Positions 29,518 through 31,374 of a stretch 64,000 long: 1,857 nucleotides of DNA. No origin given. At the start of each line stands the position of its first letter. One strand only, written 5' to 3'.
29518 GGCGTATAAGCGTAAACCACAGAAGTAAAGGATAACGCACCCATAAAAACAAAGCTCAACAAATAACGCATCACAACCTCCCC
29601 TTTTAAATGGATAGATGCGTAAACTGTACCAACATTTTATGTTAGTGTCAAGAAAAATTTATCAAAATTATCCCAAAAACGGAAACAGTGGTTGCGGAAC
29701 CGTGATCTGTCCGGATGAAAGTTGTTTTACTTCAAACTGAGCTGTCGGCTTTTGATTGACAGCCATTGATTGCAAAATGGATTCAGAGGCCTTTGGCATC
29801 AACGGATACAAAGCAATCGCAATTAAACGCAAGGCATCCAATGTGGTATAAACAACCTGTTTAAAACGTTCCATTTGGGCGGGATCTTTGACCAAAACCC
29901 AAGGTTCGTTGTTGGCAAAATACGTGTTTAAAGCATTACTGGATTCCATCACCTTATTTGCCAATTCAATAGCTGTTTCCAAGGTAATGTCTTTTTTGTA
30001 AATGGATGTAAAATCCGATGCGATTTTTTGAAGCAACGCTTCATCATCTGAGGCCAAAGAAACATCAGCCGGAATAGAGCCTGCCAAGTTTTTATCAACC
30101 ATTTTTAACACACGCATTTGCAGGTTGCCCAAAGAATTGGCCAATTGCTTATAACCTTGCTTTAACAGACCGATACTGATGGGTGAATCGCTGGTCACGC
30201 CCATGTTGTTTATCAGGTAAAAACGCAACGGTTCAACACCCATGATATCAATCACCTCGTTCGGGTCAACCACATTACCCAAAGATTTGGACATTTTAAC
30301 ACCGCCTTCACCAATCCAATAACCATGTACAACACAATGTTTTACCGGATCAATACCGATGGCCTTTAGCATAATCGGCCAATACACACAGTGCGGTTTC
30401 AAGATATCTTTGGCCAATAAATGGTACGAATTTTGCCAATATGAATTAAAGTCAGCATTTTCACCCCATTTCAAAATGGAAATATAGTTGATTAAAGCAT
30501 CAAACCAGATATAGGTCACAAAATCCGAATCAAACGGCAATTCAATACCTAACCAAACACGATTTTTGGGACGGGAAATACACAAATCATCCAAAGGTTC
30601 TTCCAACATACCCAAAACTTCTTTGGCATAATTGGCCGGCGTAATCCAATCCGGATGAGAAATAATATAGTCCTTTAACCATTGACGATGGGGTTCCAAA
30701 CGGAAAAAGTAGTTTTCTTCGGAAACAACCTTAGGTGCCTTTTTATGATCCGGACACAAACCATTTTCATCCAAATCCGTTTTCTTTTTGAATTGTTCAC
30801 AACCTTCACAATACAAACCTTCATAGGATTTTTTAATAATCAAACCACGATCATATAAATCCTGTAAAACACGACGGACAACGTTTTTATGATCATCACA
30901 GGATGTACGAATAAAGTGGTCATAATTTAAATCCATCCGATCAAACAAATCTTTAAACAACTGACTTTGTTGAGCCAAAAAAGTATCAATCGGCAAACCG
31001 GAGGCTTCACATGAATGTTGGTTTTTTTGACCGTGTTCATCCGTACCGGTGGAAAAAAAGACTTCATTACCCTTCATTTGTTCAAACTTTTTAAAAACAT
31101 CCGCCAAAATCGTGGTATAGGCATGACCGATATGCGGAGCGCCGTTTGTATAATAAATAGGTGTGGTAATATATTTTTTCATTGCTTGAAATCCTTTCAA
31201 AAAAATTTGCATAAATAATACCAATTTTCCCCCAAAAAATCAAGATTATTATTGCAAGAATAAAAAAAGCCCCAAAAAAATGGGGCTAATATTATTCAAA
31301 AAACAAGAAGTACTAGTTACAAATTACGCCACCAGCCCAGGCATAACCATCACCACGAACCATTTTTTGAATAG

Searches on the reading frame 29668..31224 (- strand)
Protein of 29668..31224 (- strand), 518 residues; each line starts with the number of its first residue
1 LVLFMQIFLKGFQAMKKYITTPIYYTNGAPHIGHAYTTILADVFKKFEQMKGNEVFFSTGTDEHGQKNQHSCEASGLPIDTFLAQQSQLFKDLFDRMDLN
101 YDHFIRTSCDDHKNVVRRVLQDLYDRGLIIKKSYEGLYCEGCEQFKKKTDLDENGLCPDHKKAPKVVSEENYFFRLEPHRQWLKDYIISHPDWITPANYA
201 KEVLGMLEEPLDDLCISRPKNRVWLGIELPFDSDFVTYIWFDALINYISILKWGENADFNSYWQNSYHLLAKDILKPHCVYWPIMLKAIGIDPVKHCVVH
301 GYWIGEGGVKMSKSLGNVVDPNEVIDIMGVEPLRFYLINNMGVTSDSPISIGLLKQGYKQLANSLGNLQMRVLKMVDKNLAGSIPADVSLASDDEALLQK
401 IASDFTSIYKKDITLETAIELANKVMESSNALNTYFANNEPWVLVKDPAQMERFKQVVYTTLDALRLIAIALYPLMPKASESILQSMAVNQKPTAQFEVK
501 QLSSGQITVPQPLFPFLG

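Call 6: search_protein_families(library=pfam, proteins=[window:29668-31224:-], max_evalue=0.1)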
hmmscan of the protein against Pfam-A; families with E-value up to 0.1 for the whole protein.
window:29668-31224:- (518 aa): 7 families
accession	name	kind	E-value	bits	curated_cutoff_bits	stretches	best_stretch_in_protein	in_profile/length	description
PF09334.17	tRNA-synt_1g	-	1.4e-87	294.5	20.1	2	156-372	168-390/391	tRNA synthetases class I (M)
PF00133.28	tRNA-synt_1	-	4.6e-29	101.8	22.7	3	239-344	301-408/414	tRNA synthetases class I (I, L, M and V)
PF01406.26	tRNA-synt_1e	-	2.9e-08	33.9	27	2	293-339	236-282/301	tRNA synthetases class I (C) catalytic domain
PF19303.5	Anticodon_3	-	1.4e-06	28.7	23.5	1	385-514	2-132/152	Anticodon binding domain of methionyl tRNA ligase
PF01921.24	tRNA-synt_1f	-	0.0036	16.7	27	1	306-339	278-311/360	tRNA synthetases class I (K)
PF08264.19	Anticodon_1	-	0.0088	16.4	25.1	1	422-491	28-89/148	Anticodon-binding domain of tRNA ligase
PF11778.13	SID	-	0.012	16.2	25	0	192-263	41-111/135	Septation initiation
